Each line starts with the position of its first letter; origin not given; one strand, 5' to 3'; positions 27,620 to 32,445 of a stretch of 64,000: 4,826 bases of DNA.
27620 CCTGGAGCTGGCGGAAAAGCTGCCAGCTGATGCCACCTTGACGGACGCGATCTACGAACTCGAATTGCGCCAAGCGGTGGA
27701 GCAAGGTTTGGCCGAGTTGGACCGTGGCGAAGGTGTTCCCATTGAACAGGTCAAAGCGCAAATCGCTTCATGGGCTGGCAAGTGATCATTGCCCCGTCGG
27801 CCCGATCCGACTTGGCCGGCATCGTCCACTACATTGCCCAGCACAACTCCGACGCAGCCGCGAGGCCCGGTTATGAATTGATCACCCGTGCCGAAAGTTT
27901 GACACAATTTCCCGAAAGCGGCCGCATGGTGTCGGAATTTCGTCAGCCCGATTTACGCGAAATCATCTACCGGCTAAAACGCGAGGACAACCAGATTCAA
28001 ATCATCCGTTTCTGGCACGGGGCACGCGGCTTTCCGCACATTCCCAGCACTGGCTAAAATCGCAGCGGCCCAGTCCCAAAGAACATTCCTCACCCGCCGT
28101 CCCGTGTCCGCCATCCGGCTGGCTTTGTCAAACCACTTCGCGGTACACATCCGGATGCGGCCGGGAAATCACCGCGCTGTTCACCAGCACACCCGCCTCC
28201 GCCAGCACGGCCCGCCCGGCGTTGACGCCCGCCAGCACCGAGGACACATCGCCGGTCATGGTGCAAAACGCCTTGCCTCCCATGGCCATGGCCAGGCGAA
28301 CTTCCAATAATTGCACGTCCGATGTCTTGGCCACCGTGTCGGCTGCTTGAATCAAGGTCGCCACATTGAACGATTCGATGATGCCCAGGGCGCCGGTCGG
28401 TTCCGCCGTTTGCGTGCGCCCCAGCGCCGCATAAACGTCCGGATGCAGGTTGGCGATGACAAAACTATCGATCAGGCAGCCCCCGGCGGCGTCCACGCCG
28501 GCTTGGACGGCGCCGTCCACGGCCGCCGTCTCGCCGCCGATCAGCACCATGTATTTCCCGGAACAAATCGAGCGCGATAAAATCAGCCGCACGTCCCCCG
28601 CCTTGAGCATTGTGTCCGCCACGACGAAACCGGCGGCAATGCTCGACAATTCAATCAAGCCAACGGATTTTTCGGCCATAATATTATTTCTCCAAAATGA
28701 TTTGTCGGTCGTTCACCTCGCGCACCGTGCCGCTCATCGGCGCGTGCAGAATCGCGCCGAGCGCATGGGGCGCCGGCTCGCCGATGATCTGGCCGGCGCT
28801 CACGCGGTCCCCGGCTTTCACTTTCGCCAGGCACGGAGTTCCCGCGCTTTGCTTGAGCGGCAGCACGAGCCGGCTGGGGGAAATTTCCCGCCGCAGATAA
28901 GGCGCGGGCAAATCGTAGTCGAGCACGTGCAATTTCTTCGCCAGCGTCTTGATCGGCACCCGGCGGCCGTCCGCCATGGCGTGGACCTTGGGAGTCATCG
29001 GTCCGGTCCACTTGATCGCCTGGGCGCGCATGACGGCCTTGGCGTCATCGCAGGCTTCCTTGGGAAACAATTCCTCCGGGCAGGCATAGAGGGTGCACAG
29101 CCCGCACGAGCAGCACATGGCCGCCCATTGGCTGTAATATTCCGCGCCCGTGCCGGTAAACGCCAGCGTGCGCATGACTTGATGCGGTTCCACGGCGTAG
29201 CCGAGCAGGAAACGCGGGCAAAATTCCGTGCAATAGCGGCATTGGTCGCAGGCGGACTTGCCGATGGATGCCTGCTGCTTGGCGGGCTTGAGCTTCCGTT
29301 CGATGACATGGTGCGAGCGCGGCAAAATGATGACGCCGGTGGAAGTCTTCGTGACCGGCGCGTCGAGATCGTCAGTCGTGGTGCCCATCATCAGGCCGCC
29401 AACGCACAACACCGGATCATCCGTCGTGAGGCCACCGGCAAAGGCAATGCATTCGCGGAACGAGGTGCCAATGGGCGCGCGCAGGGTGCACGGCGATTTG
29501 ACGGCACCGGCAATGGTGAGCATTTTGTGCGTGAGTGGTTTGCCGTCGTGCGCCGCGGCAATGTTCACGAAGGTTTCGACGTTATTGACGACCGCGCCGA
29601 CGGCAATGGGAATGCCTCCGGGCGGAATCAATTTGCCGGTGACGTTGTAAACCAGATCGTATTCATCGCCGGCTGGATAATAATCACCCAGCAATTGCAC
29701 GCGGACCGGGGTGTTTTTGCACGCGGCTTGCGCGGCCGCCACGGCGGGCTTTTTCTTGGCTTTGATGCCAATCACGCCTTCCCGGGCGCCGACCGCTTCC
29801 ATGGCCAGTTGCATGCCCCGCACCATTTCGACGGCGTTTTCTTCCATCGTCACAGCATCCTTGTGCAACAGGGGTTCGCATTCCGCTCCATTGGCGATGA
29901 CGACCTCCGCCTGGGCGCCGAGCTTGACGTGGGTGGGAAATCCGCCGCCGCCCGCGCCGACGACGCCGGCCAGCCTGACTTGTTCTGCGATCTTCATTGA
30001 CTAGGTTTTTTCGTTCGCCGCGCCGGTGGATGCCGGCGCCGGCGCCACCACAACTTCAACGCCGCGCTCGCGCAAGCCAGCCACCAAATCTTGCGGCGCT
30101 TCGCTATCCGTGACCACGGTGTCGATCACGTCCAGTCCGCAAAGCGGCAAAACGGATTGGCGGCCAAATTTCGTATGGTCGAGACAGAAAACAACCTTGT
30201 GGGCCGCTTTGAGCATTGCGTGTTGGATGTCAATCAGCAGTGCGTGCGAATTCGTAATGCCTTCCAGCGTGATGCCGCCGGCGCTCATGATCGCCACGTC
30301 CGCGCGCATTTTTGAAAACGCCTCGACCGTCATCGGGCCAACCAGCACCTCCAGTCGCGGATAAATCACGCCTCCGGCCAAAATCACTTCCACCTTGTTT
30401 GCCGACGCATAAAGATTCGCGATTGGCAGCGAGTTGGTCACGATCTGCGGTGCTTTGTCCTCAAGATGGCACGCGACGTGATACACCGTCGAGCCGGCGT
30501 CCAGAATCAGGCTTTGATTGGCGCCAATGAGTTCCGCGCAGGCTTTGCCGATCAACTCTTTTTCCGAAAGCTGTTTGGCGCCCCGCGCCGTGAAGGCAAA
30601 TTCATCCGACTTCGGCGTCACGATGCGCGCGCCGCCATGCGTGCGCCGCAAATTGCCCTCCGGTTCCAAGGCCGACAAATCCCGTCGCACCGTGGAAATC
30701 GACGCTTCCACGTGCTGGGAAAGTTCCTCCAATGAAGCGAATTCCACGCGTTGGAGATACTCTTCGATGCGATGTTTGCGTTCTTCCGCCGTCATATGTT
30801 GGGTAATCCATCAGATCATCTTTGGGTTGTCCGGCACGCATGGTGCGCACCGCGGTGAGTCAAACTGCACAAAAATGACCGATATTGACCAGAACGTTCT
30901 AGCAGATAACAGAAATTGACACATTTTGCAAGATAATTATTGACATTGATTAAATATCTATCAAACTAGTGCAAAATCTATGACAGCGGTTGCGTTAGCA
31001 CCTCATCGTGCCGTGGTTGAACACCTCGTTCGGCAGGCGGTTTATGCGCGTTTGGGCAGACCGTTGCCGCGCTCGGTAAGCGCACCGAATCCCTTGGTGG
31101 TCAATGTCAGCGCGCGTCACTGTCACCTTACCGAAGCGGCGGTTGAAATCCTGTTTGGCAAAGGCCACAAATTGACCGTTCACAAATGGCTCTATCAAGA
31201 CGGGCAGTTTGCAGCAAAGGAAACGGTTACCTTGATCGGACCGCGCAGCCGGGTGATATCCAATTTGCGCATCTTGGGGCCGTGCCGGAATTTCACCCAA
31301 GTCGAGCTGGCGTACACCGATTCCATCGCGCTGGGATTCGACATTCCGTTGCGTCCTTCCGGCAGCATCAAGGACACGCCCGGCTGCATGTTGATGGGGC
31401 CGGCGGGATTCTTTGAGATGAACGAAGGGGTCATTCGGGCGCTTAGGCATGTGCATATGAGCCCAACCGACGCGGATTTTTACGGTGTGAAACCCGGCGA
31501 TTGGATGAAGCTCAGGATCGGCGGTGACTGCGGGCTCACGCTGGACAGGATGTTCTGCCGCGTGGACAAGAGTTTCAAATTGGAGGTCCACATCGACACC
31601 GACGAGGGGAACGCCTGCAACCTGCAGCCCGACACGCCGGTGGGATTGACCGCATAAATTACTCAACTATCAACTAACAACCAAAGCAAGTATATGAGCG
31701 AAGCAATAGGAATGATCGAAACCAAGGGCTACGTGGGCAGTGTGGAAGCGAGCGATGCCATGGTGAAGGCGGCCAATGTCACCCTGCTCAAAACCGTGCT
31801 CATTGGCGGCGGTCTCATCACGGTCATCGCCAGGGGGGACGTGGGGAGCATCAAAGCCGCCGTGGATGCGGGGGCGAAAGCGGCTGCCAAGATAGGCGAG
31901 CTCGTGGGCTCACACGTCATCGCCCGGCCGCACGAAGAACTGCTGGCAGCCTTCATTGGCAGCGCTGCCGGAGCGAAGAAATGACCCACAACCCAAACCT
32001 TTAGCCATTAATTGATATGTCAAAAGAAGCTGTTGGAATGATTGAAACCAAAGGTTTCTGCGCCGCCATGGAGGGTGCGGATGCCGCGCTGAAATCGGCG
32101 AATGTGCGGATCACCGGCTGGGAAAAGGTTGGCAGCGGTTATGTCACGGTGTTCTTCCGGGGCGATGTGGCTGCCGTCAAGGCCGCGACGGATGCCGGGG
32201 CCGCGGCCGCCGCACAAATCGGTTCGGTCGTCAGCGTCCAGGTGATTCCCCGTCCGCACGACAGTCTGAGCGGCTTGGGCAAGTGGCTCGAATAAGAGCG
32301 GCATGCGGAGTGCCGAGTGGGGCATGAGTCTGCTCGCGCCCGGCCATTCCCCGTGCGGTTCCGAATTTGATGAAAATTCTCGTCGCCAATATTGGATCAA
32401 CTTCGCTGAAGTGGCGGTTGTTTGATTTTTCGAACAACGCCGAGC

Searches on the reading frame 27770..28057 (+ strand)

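Call 64: search_protein_families(library=pfam, proteins=[window:27770-28057:+], max_evalue=0.001)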
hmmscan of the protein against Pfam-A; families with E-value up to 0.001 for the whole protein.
window:27770-28057:+ (95 aa): 1 family
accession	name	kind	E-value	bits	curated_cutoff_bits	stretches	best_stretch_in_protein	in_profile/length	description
PF05016.21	ParE_toxin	-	1.6e-12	48.2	23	1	5-86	1-87/89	ParE toxin of type II toxin-antitoxin system, parDE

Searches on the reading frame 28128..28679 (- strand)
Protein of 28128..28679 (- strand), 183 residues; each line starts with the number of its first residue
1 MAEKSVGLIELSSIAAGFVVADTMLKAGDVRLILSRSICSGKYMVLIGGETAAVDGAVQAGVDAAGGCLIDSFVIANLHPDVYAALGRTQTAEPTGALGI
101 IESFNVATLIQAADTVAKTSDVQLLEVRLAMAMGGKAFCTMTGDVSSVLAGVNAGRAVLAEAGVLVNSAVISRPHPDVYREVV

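Call 64: search_protein_families(library=pfam, proteins=[window:28128-28679:-], max_evalue=0.001)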
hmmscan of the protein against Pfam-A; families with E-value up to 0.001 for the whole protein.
window:28128-28679:- (183 aa): 1 family
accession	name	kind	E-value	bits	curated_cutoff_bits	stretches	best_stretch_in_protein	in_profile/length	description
PF00936.24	BMC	-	1.2e-41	140.9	24.5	2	5-77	1-74/75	BMC domain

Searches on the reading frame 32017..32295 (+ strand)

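Call 64: search_protein_families(library=pfam, proteins=[window:32017-32295:+], max_evalue=0.001)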
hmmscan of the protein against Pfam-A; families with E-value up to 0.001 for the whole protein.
window:32017-32295:+ (92 aa): 1 family
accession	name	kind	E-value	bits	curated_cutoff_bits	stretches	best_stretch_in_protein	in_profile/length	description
PF00936.24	BMC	-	5e-28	97.3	24.5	1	5-80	1-75/75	BMC domain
